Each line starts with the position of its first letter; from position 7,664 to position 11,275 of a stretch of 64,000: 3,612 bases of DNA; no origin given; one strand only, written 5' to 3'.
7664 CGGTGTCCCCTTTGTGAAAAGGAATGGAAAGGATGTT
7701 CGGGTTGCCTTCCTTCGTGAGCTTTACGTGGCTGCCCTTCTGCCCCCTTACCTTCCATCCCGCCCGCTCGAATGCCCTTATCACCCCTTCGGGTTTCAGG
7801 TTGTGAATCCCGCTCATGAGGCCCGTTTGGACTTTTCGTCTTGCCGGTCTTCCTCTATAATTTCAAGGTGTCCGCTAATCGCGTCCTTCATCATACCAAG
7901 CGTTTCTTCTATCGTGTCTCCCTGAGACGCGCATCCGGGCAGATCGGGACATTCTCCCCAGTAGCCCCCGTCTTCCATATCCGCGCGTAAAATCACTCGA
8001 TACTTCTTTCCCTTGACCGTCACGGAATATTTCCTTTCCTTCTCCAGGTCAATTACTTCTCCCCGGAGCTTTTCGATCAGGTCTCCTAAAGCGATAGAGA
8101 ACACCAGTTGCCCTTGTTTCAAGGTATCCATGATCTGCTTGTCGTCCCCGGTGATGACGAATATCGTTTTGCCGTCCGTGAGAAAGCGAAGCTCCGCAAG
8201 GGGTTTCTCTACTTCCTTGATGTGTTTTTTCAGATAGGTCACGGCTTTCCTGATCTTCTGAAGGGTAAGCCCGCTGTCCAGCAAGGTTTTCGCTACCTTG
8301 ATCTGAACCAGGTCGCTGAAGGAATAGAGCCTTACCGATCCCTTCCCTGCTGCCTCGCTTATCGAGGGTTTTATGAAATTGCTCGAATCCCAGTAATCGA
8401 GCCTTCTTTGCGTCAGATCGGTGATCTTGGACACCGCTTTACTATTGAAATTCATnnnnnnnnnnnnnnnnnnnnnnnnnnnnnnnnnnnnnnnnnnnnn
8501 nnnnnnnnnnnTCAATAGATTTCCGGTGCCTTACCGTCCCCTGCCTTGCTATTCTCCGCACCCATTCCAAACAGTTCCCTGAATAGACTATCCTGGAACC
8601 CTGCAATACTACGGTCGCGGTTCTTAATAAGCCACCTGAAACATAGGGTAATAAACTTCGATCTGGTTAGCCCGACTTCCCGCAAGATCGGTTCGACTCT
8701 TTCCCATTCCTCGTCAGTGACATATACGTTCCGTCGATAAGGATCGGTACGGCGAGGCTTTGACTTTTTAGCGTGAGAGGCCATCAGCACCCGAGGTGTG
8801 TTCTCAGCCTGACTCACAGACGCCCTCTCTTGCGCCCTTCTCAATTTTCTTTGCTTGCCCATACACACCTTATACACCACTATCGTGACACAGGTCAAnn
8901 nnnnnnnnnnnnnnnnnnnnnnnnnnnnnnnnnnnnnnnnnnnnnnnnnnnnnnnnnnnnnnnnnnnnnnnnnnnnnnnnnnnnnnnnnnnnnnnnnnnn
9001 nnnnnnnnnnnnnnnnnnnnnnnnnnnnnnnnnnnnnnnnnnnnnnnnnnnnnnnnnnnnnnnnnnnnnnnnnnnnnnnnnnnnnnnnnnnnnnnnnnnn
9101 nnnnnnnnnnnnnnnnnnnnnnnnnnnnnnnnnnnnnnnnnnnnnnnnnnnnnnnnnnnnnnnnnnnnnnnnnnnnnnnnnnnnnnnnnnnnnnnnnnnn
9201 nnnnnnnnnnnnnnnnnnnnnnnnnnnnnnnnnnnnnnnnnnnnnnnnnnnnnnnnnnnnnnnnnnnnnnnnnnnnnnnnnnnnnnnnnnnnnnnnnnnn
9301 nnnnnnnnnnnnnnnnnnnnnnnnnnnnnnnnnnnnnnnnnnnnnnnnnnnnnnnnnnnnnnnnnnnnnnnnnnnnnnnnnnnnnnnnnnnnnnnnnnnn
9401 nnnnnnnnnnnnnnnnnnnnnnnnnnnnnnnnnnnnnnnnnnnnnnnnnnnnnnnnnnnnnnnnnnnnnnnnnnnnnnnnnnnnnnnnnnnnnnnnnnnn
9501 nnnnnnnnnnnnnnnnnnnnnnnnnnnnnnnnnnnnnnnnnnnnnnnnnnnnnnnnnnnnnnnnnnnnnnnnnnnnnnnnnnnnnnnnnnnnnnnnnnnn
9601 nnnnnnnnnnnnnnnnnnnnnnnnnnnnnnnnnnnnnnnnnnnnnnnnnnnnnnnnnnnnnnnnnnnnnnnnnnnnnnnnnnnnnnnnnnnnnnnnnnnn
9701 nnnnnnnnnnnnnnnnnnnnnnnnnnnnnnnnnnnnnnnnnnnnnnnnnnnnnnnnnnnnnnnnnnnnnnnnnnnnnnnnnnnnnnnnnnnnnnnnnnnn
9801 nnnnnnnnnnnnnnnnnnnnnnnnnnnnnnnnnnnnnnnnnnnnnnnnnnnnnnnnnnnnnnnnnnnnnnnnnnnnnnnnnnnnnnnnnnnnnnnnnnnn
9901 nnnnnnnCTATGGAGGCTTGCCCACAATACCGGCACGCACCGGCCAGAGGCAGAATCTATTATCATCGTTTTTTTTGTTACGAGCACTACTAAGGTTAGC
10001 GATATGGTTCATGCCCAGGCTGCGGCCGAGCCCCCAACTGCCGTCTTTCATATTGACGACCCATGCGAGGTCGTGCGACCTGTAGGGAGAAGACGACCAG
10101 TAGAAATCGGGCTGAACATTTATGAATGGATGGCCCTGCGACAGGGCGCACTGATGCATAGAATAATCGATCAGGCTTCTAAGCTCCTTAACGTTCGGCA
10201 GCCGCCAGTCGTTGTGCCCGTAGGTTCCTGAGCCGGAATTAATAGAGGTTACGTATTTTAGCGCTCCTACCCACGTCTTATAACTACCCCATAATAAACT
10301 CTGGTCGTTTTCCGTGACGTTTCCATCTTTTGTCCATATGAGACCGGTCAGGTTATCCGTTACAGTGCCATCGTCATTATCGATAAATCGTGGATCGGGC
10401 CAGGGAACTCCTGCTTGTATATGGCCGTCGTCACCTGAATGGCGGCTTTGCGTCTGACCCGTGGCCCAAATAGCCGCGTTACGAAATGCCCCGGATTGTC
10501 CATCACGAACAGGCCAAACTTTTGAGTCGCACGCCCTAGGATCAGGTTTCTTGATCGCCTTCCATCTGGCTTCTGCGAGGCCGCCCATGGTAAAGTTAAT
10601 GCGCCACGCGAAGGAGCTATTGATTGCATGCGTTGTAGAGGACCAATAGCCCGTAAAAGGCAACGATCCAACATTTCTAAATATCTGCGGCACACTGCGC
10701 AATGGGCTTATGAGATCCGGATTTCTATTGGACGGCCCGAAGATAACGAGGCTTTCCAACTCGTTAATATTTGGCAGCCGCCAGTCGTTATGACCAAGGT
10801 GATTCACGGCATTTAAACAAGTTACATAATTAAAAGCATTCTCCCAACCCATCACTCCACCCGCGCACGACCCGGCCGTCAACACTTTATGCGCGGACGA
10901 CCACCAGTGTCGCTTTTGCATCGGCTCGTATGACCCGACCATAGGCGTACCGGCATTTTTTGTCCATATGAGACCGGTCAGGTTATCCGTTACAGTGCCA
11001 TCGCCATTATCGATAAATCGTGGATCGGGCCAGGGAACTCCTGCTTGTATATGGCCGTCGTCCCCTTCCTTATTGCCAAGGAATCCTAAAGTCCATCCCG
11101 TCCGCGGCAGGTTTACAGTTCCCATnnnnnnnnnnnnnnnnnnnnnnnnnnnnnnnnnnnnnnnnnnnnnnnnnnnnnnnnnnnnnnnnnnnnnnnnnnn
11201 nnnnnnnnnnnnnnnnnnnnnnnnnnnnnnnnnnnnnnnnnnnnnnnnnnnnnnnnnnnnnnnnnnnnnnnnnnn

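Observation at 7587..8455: HicA toxin paired with a MerR-HicB fusion antitoxin in antitoxin-first order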

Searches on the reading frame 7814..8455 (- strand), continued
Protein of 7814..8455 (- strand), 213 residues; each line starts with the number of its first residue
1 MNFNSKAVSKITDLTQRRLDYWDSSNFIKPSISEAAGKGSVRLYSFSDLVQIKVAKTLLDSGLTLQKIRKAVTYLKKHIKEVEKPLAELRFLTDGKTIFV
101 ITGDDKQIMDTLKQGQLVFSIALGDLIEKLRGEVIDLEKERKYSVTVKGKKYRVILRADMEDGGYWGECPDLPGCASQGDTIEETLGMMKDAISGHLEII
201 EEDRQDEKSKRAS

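Call 69: search_solved_structures(query=A1, max_evalue=0.01, show_alignments=2)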
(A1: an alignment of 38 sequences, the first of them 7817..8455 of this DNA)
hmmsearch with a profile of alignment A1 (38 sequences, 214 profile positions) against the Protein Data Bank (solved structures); distinct sequences matched with E-value up to 0.01: 42.
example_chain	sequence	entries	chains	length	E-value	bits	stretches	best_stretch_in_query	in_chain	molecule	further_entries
7xn2_A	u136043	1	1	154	5.9e-18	68.1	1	4-139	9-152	Alr3614 protein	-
4r4e_B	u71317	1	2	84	1.5e-12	50.4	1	5-76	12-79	HTH-type transcriptional regulator GlnR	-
7tea_B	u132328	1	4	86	1.9e-12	50.1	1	4-74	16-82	Glutamine synthetase repressor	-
7tec_A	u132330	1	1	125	1.5e-10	43.9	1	5-82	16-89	HTH-type transcriptional regulator GlnR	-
1jbg_A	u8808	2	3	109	1.1e-08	37.8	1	3-76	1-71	transcription activator of multidrug-efflux transporter genes mta | transcription activator MtaN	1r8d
7ckq_G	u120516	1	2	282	9.8e-07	31.4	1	2-73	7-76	Multidrug-efflux transporter 1 regulator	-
3iao_A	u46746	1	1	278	1.1e-06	31.3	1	3-73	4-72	Multidrug-efflux transporter 1 regulator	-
1exi_A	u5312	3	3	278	1.1e-06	31.2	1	3-73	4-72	MULTIDRUG-EFFLUX TRANSPORTER REGULATOR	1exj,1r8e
3d71_A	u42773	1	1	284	1.1e-06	31.2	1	3-73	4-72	Multidrug-efflux transporter 1 regulator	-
3q1m_A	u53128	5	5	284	1.1e-06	31.2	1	3-73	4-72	Multidrug-efflux transporter 1 regulator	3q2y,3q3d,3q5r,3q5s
3q5p_A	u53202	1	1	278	1.2e-06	31.2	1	3-73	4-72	Multidrug-efflux transporter 1 regulator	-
3d6y_A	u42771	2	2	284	1.2e-06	31.2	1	3-73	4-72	Multidrug-efflux transporter 1 regulator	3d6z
3d70_A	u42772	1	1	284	1.2e-06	31.1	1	3-73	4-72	BMR promoter DNA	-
4r24_B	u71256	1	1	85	1.4e-06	30.9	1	9-75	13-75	HTH-type transcriptional regulator TnrA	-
4r22_B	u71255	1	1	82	1.4e-06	30.9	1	9-74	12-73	HTH-type transcriptional regulator TnrA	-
6u0i_A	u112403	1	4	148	8.1e-06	28.4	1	148-201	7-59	Antitoxin HicB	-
6g1c_V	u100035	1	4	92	1.4e-05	27.7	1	153-204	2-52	Antitoxin HicB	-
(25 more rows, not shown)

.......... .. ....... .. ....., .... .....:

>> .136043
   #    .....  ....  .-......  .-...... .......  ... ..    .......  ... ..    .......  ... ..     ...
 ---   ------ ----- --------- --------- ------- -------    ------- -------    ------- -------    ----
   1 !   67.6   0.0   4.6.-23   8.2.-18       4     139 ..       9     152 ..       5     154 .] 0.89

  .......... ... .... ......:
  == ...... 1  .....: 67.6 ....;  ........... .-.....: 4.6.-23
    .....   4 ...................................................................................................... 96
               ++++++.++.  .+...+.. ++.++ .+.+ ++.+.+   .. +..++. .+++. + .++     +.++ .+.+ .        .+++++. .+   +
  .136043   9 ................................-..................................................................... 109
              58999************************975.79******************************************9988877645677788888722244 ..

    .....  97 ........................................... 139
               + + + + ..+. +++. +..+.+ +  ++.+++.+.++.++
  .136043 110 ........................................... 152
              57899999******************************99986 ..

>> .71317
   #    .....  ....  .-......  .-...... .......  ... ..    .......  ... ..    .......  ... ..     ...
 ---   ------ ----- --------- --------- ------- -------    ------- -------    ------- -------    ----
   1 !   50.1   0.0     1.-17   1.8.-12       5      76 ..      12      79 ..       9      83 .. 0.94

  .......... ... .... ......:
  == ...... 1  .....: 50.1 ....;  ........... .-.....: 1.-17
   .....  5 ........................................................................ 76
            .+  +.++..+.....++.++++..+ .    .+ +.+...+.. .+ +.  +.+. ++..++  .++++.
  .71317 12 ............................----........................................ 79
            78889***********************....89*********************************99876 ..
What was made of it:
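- On CvkR structural subfamily of MerR regulators: Profile positions 4-139 align with 7xn2 residues 9-152 at E 5.9e-18 (call 69).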

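Call 70: find_encoding_contigs(protein=P0149, flank=2500, max_places=3)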
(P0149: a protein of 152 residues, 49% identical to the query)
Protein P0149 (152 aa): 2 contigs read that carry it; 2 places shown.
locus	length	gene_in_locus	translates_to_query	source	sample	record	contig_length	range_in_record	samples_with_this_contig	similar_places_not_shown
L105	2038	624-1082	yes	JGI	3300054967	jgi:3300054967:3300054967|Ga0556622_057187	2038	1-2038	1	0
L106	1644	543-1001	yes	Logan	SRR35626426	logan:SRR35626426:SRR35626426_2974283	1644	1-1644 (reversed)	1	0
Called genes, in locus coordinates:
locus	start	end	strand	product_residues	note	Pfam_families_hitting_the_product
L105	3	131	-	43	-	?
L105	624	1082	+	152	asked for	PF13411:MerR_1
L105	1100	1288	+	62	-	PF14168:YjzC (weak)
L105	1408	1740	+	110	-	PF01371:Trp_repressor, PF13384:HTH_23 (faint)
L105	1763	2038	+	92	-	?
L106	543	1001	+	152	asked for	PF13411:MerR_1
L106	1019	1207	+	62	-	PF14168:YjzC (weak)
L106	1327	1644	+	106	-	?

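Call 71: find_encoding_contigs(protein=P0162, flank=2500, max_places=3)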
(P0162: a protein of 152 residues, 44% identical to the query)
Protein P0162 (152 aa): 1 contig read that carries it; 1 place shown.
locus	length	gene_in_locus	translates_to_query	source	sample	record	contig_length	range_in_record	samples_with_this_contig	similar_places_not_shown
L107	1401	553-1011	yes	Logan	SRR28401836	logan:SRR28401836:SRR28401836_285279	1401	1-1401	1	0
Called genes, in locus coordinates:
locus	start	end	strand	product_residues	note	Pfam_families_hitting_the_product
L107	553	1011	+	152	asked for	PF13411:MerR_1, PF00376:MerR (weak)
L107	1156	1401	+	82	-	?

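Call 73: search_protein_families(library=phrogs, proteins=[window:7817-8455:-], max_evalue=0.001)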
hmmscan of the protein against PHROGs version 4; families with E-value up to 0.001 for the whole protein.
window:7817-8455:- (213 aa): 4 families
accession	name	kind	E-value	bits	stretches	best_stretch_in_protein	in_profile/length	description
phrog_497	-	moron, auxiliary metabolic gene and host takeover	8.2e-16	59.3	1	151-206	12-66/342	toxin-antitoxin system HicB-like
phrog_11958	-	unknown function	2.9e-12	47.7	1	152-203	4-55/84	-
phrog_31673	-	unknown function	3e-08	34.6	1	11-127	11-122/207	-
phrog_11671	-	unknown function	8.3e-05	23.7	1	2-76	7-78/146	-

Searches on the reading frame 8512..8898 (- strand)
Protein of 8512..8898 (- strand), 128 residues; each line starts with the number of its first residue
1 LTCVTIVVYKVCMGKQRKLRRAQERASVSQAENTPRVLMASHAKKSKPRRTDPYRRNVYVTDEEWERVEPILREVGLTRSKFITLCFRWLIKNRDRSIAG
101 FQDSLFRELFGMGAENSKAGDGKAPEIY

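Call 3: search_protein_families(library=pfam, proteins=[window:8512-8898:-], max_evalue=0.1)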
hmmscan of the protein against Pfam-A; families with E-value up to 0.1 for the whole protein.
window:8512-8898:- (128 aa): 1 family
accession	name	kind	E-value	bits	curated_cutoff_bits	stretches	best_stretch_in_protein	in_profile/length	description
PF21983.2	NikA-like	-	0.029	15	27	1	55-86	6-37/72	Mobilization protein NikA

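Call 4: search_protein_families(library=ncbifam, proteins=[window:8512-8898:-], max_evalue=0.1)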
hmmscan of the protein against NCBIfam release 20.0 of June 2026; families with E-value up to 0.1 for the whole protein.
window:8512-8898:- (128 aa): 0 families

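Call 51: search_protein_families(library=padloc, proteins=[window:8512-8862:-], max_evalue=0.001)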
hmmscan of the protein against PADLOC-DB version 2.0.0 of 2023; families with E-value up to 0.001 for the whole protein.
window:8512-8862:- (116 aa): 0 families

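Call 73: search_protein_families(library=phrogs, proteins=[window:8512-8862:-], max_evalue=0.001)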
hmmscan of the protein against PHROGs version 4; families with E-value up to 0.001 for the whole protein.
window:8512-8862:- (116 aa): 0 families

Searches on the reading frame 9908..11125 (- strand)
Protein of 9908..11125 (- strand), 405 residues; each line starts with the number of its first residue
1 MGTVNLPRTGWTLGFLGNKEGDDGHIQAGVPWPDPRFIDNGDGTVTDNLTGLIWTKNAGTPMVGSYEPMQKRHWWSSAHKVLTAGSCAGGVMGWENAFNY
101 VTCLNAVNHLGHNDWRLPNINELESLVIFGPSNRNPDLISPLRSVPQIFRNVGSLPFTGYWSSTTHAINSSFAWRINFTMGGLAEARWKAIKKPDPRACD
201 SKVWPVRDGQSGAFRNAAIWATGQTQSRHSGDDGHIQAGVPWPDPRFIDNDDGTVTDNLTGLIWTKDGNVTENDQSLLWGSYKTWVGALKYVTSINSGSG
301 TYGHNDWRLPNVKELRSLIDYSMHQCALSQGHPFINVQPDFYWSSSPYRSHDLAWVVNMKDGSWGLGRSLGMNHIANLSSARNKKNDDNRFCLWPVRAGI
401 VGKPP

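Call 50: search_protein_families(library=pfam, proteins=[window:9908-11125:-], max_evalue=0.001)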
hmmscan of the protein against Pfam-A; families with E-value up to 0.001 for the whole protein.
window:9908-11125:- (405 aa): 1 family
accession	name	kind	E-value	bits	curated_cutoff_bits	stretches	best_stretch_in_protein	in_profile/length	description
PF07603.17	Lcl_C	-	3.2e-51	173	34.9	2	253-368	1-106/117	Lcl C-terminal domain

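Call 51: search_protein_families(library=padloc, proteins=[window:9908-11125:-], max_evalue=0.001)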
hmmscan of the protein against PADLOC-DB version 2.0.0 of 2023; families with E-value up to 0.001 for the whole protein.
window:9908-11125:- (405 aa): 0 families
